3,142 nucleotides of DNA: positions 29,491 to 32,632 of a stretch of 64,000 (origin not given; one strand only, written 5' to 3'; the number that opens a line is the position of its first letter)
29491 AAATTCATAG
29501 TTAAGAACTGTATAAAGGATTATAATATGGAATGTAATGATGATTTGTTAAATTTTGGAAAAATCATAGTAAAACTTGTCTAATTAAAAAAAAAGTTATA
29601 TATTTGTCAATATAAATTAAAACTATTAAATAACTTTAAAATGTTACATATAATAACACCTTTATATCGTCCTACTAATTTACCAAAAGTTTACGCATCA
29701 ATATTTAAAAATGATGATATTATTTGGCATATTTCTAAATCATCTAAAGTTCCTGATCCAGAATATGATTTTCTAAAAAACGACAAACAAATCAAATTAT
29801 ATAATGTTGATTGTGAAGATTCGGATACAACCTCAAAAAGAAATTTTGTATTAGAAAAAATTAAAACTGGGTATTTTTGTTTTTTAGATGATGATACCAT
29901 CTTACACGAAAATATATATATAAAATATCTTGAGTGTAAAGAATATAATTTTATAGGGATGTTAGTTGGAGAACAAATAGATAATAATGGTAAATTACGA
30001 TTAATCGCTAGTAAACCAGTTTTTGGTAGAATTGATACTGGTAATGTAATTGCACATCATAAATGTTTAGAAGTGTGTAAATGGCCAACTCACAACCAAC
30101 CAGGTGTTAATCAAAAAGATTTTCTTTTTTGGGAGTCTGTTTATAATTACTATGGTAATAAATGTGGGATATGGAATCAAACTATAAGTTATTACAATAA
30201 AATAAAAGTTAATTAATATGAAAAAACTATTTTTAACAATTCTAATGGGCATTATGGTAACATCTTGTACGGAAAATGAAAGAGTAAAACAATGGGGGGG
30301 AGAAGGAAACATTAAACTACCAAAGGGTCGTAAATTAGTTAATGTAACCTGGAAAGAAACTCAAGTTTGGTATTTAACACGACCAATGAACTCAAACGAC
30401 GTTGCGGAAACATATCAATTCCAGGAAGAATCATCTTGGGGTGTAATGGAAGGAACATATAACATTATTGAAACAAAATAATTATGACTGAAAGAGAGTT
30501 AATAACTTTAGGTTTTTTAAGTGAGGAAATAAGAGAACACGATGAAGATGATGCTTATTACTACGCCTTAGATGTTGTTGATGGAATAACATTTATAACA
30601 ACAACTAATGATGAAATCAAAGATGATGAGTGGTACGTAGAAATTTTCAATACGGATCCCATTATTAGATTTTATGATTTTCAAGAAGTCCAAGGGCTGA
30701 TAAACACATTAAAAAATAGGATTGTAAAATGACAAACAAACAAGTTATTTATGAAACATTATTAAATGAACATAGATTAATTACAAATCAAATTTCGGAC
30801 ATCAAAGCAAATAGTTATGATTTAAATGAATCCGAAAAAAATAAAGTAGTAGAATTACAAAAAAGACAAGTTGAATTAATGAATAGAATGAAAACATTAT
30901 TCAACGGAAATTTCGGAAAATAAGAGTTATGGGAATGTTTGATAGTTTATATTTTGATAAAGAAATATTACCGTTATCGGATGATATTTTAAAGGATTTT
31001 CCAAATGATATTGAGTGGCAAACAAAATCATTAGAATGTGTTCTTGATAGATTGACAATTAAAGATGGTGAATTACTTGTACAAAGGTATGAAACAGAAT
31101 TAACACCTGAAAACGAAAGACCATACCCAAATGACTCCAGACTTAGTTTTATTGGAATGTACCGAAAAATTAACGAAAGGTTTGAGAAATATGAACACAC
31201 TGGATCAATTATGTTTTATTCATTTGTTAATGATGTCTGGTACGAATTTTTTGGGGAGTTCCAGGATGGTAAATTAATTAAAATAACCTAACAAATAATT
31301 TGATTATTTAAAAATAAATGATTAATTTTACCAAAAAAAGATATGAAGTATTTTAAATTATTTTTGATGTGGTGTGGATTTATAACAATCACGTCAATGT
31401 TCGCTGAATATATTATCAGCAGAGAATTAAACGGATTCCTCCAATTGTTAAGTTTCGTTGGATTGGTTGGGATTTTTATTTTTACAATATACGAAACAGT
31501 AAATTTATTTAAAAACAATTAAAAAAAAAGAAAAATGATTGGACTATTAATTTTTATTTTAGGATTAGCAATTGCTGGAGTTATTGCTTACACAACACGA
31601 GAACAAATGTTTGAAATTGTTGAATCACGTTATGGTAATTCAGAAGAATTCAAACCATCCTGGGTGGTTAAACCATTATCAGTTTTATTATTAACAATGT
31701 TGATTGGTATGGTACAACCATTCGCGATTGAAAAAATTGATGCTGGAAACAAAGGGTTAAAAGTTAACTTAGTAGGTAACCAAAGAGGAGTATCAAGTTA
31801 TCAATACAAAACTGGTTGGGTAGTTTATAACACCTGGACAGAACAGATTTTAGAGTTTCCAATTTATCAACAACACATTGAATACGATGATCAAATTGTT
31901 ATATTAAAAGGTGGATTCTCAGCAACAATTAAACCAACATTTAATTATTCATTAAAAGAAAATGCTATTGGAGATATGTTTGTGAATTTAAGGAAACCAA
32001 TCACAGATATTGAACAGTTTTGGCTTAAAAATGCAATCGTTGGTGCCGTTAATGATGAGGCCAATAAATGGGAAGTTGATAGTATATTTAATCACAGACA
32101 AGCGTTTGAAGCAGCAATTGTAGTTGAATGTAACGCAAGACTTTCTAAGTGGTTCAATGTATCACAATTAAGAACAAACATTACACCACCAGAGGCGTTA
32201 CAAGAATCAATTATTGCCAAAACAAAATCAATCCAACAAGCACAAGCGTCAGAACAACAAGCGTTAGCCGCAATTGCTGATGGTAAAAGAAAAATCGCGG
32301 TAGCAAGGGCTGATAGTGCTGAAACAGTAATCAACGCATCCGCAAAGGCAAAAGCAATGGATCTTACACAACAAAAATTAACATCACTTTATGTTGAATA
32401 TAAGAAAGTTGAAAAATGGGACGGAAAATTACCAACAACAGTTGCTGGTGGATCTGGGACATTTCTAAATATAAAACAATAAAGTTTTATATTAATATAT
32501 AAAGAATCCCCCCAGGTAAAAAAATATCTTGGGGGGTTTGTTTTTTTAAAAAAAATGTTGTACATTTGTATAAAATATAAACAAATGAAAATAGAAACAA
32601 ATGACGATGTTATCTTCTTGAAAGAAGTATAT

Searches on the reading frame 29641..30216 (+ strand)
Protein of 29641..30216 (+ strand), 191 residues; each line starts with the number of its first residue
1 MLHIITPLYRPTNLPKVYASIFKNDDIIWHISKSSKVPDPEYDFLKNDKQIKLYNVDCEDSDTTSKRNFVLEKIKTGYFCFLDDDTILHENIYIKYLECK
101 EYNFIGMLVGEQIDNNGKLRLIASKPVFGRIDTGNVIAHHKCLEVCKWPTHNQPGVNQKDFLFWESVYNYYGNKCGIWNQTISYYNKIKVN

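Call 74: search_solved_structures(query=window:29641-30216:+, max_evalue=1, show_alignments=1)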
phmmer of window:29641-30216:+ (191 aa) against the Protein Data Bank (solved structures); distinct sequences matched with E-value up to 1: 3.
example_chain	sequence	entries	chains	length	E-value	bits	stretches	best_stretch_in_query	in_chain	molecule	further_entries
3l7m_A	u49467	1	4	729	0.027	17.2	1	46-98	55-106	Teichoic acid biosynthesis protein F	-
3l7j_A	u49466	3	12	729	0.029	17.1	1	46-98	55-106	Teichoic acid biosynthesis protein F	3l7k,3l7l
3l7i_A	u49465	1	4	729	0.029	17.1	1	46-98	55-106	Teichoic acid biosynthesis protein F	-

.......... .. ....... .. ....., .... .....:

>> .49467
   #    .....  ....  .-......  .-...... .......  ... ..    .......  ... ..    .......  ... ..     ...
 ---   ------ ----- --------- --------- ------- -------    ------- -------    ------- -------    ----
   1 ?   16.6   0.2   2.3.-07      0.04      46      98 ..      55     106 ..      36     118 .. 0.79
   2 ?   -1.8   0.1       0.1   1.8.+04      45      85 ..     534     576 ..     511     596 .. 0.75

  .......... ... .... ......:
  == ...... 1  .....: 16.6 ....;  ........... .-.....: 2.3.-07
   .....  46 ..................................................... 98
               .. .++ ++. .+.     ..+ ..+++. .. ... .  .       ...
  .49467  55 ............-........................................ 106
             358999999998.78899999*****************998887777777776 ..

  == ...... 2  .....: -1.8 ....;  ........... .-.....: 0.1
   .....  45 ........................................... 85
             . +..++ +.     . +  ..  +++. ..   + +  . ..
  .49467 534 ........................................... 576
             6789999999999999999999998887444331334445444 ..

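Call 75: search_protein_families(library=pfam, proteins=[window:29641-30216:+], max_evalue=0.1)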
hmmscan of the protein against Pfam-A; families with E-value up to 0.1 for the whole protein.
window:29641-30216:+ (191 aa): 1 family
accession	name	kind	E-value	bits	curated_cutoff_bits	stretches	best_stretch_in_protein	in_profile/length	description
PF00535.33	Glycos_transf_2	-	0.058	13.8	23.3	1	12-91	11-94/168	Glycosyl transferase family 2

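Call 88: search_dna_similar(query=window:29641-30216:+, collection=phages, mode=protein, max_rows=25, max_evalue=0.001)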
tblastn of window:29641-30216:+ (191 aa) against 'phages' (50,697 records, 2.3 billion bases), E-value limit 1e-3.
No match.

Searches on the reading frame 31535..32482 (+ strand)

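Call 13: search_protein_families(library=pfam, proteins=[window:31535-32482:+], max_evalue=0.001)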
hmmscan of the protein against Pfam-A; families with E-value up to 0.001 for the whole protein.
window:31535-32482:+ (315 aa): 1 family
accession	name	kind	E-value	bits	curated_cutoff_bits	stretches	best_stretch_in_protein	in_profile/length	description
PF01145.31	Band_7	-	8.5e-13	49.2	23.6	1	67-243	2-172/176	SPFH domain / Band 7 family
